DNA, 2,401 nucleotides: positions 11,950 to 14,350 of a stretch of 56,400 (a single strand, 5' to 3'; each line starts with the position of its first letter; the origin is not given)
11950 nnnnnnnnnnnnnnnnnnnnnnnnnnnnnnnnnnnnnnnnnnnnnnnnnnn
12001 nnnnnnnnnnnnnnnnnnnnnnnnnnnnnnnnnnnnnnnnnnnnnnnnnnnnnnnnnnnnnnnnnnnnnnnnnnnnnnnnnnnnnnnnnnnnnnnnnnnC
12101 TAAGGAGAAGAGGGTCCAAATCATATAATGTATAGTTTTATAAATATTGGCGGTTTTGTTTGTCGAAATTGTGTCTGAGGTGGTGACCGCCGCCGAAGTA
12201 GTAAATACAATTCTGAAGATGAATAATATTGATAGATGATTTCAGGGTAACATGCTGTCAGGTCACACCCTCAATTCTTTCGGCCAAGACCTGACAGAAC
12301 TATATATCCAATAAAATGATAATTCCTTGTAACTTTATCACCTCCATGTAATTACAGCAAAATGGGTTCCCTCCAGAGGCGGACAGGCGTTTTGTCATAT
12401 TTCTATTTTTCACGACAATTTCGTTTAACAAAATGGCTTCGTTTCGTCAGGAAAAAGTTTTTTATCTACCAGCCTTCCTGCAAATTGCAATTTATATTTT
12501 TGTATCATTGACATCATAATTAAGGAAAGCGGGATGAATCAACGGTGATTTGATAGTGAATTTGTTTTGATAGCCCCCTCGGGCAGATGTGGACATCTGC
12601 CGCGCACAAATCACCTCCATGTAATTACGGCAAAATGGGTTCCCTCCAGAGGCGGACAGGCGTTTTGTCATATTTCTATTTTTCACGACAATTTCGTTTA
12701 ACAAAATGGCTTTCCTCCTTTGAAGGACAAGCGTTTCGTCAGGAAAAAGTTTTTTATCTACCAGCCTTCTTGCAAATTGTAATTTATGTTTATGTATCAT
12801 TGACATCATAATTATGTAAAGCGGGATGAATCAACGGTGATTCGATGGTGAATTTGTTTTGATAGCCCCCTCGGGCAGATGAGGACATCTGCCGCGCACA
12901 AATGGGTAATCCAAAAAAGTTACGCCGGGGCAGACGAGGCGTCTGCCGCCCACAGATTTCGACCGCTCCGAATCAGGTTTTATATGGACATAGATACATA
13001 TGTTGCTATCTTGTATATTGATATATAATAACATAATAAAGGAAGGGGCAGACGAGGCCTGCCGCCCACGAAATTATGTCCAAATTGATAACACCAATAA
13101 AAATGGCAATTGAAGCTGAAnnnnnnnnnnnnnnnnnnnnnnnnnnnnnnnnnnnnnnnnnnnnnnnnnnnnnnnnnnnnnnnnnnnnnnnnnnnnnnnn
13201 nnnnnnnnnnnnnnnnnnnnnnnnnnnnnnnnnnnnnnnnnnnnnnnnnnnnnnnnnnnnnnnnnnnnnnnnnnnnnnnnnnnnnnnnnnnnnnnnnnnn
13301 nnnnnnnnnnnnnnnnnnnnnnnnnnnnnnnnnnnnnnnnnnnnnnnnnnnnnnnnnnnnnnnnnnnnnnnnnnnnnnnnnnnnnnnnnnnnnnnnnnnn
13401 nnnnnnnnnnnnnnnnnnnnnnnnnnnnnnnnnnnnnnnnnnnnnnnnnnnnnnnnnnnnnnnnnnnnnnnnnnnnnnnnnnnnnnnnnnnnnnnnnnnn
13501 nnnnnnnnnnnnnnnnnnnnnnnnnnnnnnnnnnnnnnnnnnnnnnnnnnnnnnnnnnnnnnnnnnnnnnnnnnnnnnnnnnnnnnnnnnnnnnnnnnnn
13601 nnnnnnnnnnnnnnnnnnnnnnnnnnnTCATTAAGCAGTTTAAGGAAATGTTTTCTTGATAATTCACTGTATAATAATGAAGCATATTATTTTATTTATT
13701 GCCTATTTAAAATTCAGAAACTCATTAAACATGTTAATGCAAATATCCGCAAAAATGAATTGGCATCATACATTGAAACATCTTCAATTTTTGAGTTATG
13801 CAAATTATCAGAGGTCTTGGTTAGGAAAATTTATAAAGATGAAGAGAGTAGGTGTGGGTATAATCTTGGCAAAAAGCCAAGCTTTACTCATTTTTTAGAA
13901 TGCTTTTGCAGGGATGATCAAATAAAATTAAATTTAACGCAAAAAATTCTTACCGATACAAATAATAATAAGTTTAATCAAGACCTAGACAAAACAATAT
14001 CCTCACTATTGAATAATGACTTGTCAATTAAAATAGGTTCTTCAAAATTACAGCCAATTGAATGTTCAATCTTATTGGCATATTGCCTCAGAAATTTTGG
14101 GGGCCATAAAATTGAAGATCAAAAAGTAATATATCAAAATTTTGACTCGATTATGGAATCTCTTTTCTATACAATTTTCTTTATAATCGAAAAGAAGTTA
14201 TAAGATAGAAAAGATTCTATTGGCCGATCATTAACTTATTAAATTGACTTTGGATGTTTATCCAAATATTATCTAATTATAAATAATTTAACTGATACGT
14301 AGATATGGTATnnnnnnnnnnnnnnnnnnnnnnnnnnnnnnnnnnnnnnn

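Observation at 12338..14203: Orphan HEPN-motif gene preceded by a duplicated non-coding unit and a four-copy hairpin series: possible RNA-antitoxin/toxin or Abi-type module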

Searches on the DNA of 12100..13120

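Call 12: search_rna_families(source=window, start=12100, end=13120, threshold=evalue, max_evalue=10)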
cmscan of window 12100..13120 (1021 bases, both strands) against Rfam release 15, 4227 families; matches with E-value up to 10: 6.
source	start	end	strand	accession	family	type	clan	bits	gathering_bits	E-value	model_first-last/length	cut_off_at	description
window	12382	12529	-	RF01692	Bacteroid-trp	Cis-reg; leader;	-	23.2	49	7.3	1-131/131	no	Bacteroidete tryptophan peptide leader RNA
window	12391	12455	-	RF01605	plasmodium_snoR30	Gene; snRNA; snoRNA; CD-box;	-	20.8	43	2.7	1-74/74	no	small nucleolar RNA snoR30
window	12451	12531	-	RF01091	PK-SPCSV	Cis-reg;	-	19.7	36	1.1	1-61/61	no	3'-terminal pseudoknot in SPCSV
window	12656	12716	+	RF00240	RNA-OUT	Gene; antisense;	-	16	41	7.5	1-70/70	no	RNA-OUT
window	12715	12748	-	RF02054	STnc420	Gene; sRNA;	-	15.9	70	7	1-58/58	no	Salmonella enterica sRNA STnc420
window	12408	12456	-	RF00163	Hammerhead_1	Gene; ribozyme;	CL00010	13.9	34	8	1-45/45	no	Hammerhead ribozyme (type I)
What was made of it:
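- On AbiF / Abi_2 system with abiF-motif RNA: At E <= 10 in 12100-13120 it gave only chance-level matches to unrelated families (call 12).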

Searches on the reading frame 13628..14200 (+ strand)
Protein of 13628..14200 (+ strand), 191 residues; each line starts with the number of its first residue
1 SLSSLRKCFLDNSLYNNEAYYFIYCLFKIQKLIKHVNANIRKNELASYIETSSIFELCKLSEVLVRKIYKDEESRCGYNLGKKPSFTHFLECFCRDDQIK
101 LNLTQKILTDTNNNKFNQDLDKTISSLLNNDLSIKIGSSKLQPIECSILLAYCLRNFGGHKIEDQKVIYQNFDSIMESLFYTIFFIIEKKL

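Call 62: predict_structure(alignment_id=A5)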
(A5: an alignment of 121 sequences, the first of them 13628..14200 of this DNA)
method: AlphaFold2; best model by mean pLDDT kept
length: 191 residues; sequences in the alignment: 121
mean_pLDDT: 93.3   pTM: 0.90
mean pLDDT of the five models: 93.3, 93.3, 92.9, 92.5, 92.0
residues with pLDDT >= 90: 159; 70-90: 29; 50-70: 3; < 50: 0
segments of 3 or more residues with pLDDT < 50: none
pLDDT, mean of each block of 10 residues (from residue 1): 95 98 98 94 92 97 96 79 91 96 95 92 97 81 97 92 88 97 97 94
secondary structure, 60 per line:
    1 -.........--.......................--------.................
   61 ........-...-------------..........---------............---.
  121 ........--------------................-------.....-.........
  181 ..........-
elements in order: H2-10 H13-35 H44-68 H86-95 H105-116 H120-128 H143-158 H166-170 H172-190
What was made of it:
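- Fold: C-terminal domain model with pLDDT 93 (call 62).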

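Call 65: fold_search(model_id=the predicted structure, library=pdb)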
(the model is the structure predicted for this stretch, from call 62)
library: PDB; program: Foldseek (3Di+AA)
matches with E <= 10: 46; with E <= 0.001: 0
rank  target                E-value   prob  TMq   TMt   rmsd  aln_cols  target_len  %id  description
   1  7bxo_D                8.7e-01  0.95  0.47  0.65   4.4       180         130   11  Crystal structure of the toxin-antitoxin with AMP-PNP (released 2020-09-30)
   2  1x86_A                1.4e+00  0.13  0.23  0.15  13.7       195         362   13  Crystal Structure of the DH/PH domains of Leukemia-associated RhoGEF in complex with RhoA (released 2004-09-21)
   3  7bxo_G                1.7e+00  0.90  0.50  0.69   3.8       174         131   11  Crystal structure of the toxin-antitoxin with AMP-PNP (released 2020-09-30)
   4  8ka6_B                1.8e+00  0.16  0.26  0.30   9.9       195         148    8  De novo design protein -NA7 (released 2024-08-07)
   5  8ka6_A                2.0e+00  0.15  0.26  0.31  10.3       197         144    9  De novo design protein -NA7 (released 2024-08-07)
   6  7sf7_A                2.5e+00  0.12  0.29  0.23  15.9       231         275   12  LPHN3 (ADGRL3) 7TM domain bound to tethered agonist in complex with G protein heterotrimer (released 2022-04-27)
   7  6m6u_I                2.9e+00  0.08  0.19  0.23  13.1       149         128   13  Crystal structure the toxin-antitoxin MntA-HpeT mutant-D39ED41E (released 2020-09-30)
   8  8tme_C                2.9e+00  0.07  0.19  0.13  16.9       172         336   17  Cryo-EM structure of CorA in complex with conformation-specific synthetic antibody C18 and 100 uM MgCl2, State MG0.1-1 (released 2025-02-12)
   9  6i3h_B                3.0e+00  0.06  0.17  0.19  14.8       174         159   14  Crystal structure of influenza A virus M1 N-terminal domain (G18A mutation) (released 2019-09-18)
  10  6m6u_D                4.2e+00  0.57  0.48  0.66   4.1       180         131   11  Crystal structure the toxin-antitoxin MntA-HpeT mutant-D39ED41E (released 2020-09-30)
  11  6m6u_H                4.4e+00  0.63  0.50  0.69   3.6       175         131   11  Crystal structure the toxin-antitoxin MntA-HpeT mutant-D39ED41E (released 2020-09-30)
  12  6m6w_B                5.2e+00  0.28  0.38  0.51   5.7       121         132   12  Crystal structure the toxin-antitoxin MntA-HpeT mutant-Y104A (released 2020-09-30)
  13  5vtl                  5.2e+00  0.02  0.17  0.15  21.8       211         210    8  Structure of metacyclic invariant surface protein , Tb427.07.360, from Trypanosoma brucei. (released 2018-08-08)
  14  5mmt                  5.2e+00  0.02  0.15  0.10  12.4       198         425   13  Inward open PepTSt from Streptococcus thermophilus crystallized in space group P3121 (released 2017-01-25)
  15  6m6w_H                6.3e+00  0.51  0.50  0.70   3.6       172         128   10  Crystal structure the toxin-antitoxin MntA-HpeT mutant-Y104A (released 2020-09-30)
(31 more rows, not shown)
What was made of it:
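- Top PDB hits are the HepT toxin (7bxo, 6m6u, 6m6w; TM 0.65-0.70 over the target, probability 0.90-0.95) and HI0074 (call 65).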

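Call 90: fold_search(model_id=the predicted structure, library=viral)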
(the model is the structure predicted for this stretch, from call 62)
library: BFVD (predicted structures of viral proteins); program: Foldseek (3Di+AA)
matches with E <= 10: 66; with E <= 0.001: 0
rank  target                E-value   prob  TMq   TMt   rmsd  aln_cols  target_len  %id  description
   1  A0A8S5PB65            5.3e-01  0.57  0.39  0.36  12.3       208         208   13  MAE-28990/MAE-18760-like HEPN domain-containing protein [Phage sp. ctPtC7]
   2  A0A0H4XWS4            1.0e+00  0.06  0.16  0.11  18.0       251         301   10  Uncharacterized protein [Salmon gill poxvirus]
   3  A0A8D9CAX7            1.6e+00  0.09  0.21  0.18  13.3       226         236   11  Uncharacterized protein [uncultured marine phage]
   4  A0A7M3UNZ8            2.1e+00  0.08  0.16  0.20  14.7       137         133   13  Uncharacterized protein [Pyramimonas orientalis virus]
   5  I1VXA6                2.1e+00  0.03  0.15  0.11  19.6       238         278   13  (no name in the UniProt tables at hand)
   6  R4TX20                2.2e+00  0.08  0.22  0.13  17.9       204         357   13  (no name in the UniProt tables at hand)
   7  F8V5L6                2.2e+00  0.08  0.20  0.11  13.7       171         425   13  Uncharacterized protein R337 [Acanthamoeba polyphaga mimivirus]
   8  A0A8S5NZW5            2.8e+00  0.07  0.20  0.15  17.0       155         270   16  Uncharacterized protein [Myoviridae sp. ctLnO19]
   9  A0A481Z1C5            3.2e+00  0.04  0.16  0.11  16.4       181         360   14  Uncharacterized protein [Mimivirus LCMiAC02]
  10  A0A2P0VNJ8            3.3e+00  0.04  0.17  0.20  19.5       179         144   14  Uncharacterized protein [Tetraselmis virus 1]
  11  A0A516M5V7            3.5e+00  0.08  0.21  0.23  14.8       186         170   11  (no name in the UniProt tables at hand)
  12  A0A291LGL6            3.8e+00  0.05  0.18  0.23  13.9       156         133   15  Uncharacterized protein [Aeromonas phage AS-sw]
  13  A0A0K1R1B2            3.8e+00  0.05  0.22  0.11  16.3       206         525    6  Protein TE18 [Testudinid alphaherpesvirus 3]
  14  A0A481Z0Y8            4.0e+00  0.06  0.20  0.08  17.2       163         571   13  Major capsid protein [Mimivirus LCMiAC01]
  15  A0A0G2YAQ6            4.2e+00  0.08  0.22  0.30  11.1       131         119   10  VP3 (Fragment) [Rotavirus C]
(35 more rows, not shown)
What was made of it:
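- On HEPN superfamily: But E is 0.5-9 (calls 65, 90).
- The top BFVD hit is a HEPN protein (call 90).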
